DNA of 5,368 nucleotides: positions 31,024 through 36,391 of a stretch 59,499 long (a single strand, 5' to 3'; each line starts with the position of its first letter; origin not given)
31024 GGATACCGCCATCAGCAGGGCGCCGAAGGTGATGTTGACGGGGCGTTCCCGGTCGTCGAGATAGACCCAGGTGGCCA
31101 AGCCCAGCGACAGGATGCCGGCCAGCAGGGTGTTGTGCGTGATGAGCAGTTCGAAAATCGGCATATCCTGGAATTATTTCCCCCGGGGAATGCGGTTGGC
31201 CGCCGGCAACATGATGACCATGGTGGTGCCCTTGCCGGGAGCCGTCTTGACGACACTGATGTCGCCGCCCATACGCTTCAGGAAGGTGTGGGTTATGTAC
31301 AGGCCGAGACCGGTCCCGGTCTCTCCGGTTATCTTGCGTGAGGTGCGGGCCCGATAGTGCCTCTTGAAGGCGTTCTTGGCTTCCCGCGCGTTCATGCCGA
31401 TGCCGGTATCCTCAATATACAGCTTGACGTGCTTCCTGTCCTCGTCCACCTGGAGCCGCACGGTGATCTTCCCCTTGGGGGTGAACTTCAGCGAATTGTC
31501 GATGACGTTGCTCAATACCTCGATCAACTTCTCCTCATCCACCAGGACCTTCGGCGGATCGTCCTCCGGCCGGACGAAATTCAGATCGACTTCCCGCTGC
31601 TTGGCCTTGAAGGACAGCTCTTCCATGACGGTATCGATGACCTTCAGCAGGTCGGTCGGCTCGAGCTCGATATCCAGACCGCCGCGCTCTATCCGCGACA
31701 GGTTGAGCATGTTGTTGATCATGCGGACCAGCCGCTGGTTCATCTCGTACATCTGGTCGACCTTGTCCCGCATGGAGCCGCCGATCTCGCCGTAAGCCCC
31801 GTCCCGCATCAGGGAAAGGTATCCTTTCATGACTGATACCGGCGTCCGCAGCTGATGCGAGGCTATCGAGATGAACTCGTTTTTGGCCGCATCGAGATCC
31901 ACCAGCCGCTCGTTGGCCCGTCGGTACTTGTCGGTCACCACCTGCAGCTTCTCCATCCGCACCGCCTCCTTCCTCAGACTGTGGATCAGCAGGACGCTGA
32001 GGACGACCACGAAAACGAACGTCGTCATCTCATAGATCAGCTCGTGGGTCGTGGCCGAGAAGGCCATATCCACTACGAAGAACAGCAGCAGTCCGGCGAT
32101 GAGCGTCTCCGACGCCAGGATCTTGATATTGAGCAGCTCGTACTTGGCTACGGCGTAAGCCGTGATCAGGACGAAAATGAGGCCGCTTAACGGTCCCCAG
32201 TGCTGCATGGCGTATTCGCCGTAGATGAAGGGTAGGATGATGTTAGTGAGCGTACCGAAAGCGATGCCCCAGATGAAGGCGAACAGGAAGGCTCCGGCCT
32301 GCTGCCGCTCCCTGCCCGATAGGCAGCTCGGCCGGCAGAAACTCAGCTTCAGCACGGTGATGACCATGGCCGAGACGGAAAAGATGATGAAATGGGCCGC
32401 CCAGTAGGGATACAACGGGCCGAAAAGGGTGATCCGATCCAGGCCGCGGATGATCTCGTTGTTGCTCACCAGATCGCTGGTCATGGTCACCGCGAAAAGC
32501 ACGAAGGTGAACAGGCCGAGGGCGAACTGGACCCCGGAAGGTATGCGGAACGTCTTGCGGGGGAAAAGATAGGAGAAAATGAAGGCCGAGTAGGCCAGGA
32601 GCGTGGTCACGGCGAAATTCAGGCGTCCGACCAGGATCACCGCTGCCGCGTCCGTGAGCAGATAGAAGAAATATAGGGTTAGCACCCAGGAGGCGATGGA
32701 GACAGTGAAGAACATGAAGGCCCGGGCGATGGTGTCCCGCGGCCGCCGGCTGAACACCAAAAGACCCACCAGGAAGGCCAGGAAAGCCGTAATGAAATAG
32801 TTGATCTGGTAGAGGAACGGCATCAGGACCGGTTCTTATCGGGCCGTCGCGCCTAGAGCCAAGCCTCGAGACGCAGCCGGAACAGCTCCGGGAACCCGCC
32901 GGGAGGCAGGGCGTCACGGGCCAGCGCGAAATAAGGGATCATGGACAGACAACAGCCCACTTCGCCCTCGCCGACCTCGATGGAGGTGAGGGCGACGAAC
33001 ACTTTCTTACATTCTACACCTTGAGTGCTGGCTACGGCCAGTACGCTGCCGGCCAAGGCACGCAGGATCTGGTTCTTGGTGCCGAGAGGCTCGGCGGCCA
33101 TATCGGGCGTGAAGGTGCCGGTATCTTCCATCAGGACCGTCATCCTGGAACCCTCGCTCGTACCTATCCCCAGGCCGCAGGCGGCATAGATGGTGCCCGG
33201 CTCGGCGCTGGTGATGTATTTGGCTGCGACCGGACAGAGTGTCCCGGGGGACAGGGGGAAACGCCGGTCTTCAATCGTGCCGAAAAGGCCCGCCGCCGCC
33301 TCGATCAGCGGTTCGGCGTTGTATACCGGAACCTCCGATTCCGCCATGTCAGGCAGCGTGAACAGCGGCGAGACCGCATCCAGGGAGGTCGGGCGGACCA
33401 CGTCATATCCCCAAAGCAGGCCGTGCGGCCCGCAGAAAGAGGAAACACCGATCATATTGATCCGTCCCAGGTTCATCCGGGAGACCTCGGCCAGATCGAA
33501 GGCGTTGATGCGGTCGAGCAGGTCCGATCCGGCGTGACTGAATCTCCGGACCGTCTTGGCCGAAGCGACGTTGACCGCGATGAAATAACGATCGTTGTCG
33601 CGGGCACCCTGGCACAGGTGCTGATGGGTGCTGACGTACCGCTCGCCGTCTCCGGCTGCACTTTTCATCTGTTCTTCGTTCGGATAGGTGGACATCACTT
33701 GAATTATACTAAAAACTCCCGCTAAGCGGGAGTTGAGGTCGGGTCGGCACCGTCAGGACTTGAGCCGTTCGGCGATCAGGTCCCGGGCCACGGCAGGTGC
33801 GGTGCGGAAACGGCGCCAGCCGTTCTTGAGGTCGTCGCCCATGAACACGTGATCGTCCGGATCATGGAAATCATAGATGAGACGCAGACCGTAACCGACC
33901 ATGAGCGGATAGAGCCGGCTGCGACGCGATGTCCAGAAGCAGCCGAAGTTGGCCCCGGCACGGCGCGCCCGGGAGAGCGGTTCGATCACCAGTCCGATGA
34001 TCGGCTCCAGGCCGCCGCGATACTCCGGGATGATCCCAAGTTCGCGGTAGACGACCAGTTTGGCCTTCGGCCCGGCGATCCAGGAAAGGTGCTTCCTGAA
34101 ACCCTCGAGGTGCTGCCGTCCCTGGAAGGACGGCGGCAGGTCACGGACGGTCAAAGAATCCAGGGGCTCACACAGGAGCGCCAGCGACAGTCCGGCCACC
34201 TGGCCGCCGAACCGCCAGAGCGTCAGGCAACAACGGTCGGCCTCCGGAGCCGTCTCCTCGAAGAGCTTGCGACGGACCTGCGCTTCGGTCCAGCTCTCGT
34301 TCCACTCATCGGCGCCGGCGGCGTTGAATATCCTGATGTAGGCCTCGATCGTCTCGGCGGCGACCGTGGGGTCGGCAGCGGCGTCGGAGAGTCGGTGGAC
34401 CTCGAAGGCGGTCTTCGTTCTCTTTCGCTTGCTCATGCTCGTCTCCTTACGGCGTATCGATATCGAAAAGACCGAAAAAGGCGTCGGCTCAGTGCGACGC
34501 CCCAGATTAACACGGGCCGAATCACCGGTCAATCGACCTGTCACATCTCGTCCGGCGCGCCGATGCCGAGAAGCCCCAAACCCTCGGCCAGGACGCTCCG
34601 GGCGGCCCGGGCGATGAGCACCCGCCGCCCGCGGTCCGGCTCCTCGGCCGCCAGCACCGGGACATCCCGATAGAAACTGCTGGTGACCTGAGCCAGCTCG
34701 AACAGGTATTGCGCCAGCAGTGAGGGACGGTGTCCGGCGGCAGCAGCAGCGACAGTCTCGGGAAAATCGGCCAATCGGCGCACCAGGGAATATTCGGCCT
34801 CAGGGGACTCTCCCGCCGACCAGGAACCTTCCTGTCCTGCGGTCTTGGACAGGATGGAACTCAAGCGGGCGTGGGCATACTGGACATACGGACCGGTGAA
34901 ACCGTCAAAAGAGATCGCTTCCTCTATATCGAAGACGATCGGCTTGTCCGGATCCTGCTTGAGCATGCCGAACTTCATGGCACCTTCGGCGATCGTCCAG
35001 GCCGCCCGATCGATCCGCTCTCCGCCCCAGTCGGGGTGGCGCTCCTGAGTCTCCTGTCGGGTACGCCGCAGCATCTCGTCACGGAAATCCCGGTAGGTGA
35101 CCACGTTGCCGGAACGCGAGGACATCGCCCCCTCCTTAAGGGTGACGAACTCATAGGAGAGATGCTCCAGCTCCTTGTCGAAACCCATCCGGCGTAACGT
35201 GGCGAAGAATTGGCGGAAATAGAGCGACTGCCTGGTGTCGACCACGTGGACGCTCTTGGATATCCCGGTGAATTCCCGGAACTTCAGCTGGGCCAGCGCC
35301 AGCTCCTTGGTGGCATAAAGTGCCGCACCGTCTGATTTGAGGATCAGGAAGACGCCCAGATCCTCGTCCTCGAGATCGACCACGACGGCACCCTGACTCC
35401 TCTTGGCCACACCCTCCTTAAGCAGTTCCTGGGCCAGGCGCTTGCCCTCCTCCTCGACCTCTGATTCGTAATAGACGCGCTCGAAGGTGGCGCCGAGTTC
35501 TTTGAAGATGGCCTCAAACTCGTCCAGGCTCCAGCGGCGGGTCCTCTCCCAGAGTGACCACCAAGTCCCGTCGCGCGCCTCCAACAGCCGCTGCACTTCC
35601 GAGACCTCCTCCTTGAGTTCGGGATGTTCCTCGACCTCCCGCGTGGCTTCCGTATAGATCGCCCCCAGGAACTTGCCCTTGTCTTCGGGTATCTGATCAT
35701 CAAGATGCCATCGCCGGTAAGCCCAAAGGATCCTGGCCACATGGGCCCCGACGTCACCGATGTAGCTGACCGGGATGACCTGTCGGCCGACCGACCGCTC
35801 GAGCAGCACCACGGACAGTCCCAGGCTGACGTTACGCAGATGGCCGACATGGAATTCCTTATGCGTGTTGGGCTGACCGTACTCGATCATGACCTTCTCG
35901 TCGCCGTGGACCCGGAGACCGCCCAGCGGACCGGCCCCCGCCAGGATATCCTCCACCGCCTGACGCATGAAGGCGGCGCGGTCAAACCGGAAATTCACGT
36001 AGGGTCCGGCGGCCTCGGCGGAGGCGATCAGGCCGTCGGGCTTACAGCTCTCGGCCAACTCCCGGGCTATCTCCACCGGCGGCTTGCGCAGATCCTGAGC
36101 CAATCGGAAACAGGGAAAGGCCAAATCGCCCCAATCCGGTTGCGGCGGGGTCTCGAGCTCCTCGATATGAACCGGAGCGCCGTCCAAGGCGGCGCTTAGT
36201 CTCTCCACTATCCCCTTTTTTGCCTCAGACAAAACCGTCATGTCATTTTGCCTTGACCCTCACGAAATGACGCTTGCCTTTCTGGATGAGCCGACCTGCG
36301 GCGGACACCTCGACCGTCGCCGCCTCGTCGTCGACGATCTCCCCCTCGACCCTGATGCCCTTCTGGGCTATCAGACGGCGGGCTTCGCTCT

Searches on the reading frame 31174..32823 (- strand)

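Call 113: search_protein_families(library=pfam, proteins=[window:31174-32823:-], max_evalue=0.00001)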
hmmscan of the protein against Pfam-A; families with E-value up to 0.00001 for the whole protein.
window:31174-32823:- (549 aa): 4 families
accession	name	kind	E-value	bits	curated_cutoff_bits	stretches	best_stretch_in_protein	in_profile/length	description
PF02518.31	HATPase_c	-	7.1e-25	88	26.4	1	429-542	2-110/111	Histidine kinase-, DNA gyrase B-, and HSP90-like ATPase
PF00512.31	HisKA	-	6.9e-16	58.5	26.9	1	313-381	1-66/66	His Kinase A (phospho-acceptor) domain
PF16927.11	HisKA_7TM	-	6.9e-09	36.3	28.6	1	9-233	2-222/224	N-terminal 7TM region of histidine kinase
PF13589.12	HATPase_c_3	-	4.6e-07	30.4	25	1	435-506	5-77/137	Histidine kinase-, DNA gyrase B-, and HSP90-like ATPase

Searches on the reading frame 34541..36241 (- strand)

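Call 113: search_protein_families(library=pfam, proteins=[window:34541-36241:-], max_evalue=0.00001)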
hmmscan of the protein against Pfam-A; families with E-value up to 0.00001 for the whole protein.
window:34541-36241:- (566 aa): 3 families
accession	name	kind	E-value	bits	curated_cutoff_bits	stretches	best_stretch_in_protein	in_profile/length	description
PF00750.26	tRNA-synt_1d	-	1.8e-46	159.2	23.3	1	108-431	13-341/349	tRNA synthetases class I (R), catalytic domain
PF05746.21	DALR_1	-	2.1e-29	102.4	22.3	1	453-566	1-117/117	DALR anticodon binding domain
PF03485.21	Arg_tRNA_synt_N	-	1.4e-15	58.1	21.5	1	9-86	5-85/85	Arginyl tRNA synthetase N terminal domain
